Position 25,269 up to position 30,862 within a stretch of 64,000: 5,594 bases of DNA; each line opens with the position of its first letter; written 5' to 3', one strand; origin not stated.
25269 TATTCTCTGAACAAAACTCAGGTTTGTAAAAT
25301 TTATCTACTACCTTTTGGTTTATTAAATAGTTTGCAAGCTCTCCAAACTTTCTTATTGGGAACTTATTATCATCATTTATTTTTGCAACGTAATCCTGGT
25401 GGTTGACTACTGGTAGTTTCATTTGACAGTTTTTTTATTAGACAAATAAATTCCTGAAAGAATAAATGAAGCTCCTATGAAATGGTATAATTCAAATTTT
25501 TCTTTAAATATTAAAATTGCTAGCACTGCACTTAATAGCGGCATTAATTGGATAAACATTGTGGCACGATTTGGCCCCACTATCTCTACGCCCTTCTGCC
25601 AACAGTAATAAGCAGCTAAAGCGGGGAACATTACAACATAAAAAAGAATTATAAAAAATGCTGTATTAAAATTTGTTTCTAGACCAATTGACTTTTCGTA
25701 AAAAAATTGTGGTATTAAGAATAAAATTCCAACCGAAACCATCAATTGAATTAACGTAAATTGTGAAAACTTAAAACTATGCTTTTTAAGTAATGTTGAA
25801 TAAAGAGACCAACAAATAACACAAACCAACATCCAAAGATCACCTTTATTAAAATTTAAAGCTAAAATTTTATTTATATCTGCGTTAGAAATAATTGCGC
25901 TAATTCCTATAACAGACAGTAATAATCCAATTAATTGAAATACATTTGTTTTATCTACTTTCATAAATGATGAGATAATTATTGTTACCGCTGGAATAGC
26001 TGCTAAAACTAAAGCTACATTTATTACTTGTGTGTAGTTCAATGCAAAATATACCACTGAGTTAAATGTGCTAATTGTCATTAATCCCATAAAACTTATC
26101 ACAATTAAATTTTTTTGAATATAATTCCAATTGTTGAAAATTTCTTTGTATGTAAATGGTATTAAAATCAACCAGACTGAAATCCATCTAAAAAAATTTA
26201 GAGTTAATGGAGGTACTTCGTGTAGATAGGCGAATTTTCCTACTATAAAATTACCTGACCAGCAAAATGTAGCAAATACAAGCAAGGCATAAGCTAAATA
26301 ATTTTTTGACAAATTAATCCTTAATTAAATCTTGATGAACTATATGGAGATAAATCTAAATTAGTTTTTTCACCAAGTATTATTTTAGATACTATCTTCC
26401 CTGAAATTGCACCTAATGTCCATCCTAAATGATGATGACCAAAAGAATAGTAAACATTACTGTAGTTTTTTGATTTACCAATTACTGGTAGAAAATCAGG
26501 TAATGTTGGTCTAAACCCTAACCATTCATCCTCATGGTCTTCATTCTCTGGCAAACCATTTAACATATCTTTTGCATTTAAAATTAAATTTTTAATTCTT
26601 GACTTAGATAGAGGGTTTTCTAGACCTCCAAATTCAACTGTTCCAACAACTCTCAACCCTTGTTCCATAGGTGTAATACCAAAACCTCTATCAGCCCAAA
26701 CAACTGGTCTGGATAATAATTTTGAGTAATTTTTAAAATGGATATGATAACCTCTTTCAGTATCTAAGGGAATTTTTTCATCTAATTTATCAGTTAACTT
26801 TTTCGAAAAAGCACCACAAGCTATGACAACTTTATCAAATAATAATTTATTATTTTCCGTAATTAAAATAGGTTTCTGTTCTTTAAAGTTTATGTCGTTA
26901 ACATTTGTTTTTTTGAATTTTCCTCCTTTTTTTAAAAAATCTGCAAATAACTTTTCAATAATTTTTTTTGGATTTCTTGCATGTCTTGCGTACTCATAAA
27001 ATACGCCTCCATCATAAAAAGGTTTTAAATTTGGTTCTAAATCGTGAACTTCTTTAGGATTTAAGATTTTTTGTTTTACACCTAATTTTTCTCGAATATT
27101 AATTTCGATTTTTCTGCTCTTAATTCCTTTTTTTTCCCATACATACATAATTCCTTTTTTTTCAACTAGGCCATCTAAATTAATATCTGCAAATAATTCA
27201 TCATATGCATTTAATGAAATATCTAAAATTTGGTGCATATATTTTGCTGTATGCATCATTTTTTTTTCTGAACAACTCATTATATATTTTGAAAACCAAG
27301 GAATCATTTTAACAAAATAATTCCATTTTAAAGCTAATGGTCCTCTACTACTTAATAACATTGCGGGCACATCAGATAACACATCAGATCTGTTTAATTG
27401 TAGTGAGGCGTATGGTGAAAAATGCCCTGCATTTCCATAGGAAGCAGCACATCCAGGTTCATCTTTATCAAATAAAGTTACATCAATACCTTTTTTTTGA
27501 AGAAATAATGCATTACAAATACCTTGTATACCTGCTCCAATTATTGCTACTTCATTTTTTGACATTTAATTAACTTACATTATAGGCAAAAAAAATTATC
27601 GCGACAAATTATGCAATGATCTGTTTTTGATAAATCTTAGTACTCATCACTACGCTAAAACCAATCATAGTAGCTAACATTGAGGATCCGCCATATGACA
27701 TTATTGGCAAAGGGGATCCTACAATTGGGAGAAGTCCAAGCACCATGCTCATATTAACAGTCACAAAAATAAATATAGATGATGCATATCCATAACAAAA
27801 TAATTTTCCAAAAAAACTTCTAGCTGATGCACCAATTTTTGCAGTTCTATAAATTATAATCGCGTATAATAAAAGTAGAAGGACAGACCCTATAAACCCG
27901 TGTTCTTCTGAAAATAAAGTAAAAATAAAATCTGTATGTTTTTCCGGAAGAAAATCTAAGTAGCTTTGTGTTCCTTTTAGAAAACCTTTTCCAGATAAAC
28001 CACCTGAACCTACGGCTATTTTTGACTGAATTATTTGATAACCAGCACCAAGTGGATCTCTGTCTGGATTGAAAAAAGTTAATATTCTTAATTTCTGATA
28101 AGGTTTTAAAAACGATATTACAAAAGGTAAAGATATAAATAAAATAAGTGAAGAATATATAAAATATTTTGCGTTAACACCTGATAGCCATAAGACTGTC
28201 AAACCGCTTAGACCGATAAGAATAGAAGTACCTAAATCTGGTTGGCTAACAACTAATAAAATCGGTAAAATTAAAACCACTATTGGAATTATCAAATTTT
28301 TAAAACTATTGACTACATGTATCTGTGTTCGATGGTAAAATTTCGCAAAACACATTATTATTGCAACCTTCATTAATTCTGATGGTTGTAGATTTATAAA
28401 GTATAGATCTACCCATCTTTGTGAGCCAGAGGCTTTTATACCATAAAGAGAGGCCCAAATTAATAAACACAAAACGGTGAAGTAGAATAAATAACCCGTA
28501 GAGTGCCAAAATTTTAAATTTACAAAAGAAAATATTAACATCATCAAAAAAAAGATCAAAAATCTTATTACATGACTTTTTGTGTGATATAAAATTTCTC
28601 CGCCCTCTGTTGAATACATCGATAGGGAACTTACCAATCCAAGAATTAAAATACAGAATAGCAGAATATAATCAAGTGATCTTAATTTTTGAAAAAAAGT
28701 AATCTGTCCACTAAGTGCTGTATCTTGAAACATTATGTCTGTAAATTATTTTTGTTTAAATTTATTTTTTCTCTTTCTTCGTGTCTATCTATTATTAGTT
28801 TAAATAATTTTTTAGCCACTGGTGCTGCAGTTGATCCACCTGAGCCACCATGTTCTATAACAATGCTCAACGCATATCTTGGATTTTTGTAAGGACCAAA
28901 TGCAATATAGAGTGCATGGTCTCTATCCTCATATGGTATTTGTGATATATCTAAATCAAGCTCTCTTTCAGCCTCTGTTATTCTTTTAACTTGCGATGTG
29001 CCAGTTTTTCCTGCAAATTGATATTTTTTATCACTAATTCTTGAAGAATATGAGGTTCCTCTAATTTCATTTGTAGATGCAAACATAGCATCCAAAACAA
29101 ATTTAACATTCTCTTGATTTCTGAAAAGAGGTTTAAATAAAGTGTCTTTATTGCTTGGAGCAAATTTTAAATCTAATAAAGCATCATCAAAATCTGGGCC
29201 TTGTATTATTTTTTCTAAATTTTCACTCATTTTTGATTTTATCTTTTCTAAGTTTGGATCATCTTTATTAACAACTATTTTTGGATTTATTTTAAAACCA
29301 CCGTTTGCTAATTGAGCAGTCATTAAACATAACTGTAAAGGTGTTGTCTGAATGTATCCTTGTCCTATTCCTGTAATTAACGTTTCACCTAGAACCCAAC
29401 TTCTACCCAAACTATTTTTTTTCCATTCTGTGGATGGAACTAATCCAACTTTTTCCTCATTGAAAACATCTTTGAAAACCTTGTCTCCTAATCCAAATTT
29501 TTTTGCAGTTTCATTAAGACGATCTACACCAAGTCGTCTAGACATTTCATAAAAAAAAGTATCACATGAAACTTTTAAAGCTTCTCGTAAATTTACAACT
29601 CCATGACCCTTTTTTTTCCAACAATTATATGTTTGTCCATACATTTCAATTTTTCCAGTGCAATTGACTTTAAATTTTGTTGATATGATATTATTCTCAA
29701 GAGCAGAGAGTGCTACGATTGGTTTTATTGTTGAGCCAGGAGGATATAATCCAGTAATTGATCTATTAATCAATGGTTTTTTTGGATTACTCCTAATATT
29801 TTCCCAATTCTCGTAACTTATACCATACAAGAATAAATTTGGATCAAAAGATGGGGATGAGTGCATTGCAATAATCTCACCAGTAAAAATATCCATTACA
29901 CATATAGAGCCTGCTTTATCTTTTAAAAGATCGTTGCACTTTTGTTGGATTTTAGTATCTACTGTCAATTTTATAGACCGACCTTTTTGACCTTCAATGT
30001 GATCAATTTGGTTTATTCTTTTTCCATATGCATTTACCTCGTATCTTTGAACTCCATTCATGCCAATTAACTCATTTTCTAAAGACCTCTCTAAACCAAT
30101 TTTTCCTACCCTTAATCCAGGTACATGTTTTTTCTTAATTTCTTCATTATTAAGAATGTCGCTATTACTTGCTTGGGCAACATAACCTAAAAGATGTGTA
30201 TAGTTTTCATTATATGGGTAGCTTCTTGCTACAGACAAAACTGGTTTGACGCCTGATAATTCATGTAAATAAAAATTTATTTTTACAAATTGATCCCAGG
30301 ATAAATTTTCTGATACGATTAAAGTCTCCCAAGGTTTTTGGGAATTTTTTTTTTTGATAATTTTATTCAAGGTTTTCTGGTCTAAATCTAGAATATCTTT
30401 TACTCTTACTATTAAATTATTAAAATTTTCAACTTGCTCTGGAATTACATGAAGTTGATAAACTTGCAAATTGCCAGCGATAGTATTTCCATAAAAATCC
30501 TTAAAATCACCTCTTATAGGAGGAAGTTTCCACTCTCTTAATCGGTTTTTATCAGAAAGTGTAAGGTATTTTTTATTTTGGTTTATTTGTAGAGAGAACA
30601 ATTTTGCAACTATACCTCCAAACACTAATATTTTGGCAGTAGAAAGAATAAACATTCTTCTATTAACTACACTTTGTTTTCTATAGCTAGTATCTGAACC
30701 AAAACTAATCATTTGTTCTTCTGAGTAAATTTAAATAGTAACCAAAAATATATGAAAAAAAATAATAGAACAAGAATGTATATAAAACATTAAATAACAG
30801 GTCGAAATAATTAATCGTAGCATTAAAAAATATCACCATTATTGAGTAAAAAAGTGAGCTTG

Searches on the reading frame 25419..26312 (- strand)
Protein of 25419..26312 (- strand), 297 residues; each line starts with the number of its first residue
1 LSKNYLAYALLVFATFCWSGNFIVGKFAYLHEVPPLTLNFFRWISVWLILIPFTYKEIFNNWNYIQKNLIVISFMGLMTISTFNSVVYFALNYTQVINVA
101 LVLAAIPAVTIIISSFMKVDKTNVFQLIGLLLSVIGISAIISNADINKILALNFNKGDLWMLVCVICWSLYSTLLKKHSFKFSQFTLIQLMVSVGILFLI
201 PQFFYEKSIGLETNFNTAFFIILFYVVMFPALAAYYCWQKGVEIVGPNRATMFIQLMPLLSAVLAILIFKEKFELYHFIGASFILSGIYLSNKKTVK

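Call 55: search_protein_families(library=pfam, proteins=[window:25419-26312:-], max_evalue=1e-8)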
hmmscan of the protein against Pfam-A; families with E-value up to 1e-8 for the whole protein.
window:25419-26312:- (297 aa): 1 family
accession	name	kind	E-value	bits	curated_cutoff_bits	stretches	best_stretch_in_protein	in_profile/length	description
PF00892.27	EamA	-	1.5e-39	135.8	28.2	2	156-291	2-133/135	EamA-like transporter family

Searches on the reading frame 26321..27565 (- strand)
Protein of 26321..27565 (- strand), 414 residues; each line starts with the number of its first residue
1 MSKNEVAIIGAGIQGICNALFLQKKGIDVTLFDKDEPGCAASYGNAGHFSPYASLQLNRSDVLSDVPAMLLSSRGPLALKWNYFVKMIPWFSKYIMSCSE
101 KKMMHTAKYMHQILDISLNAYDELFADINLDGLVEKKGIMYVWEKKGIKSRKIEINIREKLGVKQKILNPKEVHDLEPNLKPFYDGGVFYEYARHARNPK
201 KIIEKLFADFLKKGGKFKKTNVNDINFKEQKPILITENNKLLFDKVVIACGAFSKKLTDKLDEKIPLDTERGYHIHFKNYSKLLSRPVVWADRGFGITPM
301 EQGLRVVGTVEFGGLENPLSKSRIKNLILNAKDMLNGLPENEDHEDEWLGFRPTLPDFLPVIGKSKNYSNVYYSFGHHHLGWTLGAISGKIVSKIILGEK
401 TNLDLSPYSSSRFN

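Call 55: search_protein_families(library=pfam, proteins=[window:26321-27565:-], max_evalue=1e-8)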
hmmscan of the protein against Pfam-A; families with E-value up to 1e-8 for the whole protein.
window:26321-27565:- (414 aa): 1 family
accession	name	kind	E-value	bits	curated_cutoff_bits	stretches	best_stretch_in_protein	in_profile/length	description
PF01266.30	DAO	-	6.4e-56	190.8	27.9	1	6-393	2-351/353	FAD dependent oxidoreductase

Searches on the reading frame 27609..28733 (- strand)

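Call 55: search_protein_families(library=pfam, proteins=[window:27609-28733:-], max_evalue=1e-8)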
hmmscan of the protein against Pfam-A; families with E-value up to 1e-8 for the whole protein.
window:27609-28733:- (374 aa): 1 family
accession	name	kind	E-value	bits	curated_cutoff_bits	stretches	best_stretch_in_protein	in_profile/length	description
PF01098.24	FTSW_RODA_SPOVE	-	5e-93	312.4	26.4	1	23-370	6-355/356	Cell cycle protein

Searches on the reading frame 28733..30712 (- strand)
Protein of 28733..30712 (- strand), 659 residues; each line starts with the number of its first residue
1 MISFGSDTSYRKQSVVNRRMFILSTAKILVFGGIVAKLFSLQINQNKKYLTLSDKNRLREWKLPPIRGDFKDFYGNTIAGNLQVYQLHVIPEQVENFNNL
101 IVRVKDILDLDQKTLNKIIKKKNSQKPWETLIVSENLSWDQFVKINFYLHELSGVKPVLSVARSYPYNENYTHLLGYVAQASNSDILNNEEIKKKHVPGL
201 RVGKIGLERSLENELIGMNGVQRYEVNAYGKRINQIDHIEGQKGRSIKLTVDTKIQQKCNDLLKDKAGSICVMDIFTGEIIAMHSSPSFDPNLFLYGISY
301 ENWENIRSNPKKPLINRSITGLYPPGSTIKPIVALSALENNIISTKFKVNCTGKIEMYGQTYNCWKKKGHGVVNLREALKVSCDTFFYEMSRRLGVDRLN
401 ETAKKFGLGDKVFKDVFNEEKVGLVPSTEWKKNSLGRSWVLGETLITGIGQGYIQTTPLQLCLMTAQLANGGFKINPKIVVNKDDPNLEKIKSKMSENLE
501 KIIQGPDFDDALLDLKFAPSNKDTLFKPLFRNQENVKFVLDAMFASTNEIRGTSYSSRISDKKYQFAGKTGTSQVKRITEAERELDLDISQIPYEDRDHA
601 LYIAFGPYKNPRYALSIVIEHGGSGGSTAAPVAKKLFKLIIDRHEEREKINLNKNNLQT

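Call 55: search_protein_families(library=pfam, proteins=[window:28733-30712:-], max_evalue=1e-8)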
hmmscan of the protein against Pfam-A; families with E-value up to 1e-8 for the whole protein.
window:28733-30712:- (659 aa): 2 families
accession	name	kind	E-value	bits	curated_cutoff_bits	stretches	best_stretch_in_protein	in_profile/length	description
PF00905.27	Transpeptidase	-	4.8e-55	187.3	22.1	1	268-637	1-298/299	Penicillin binding protein transpeptidase domain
PF03717.20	PBP_dimer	-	1.5e-37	130.2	24.4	1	63-236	2-179/180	Penicillin-binding Protein dimerisation domain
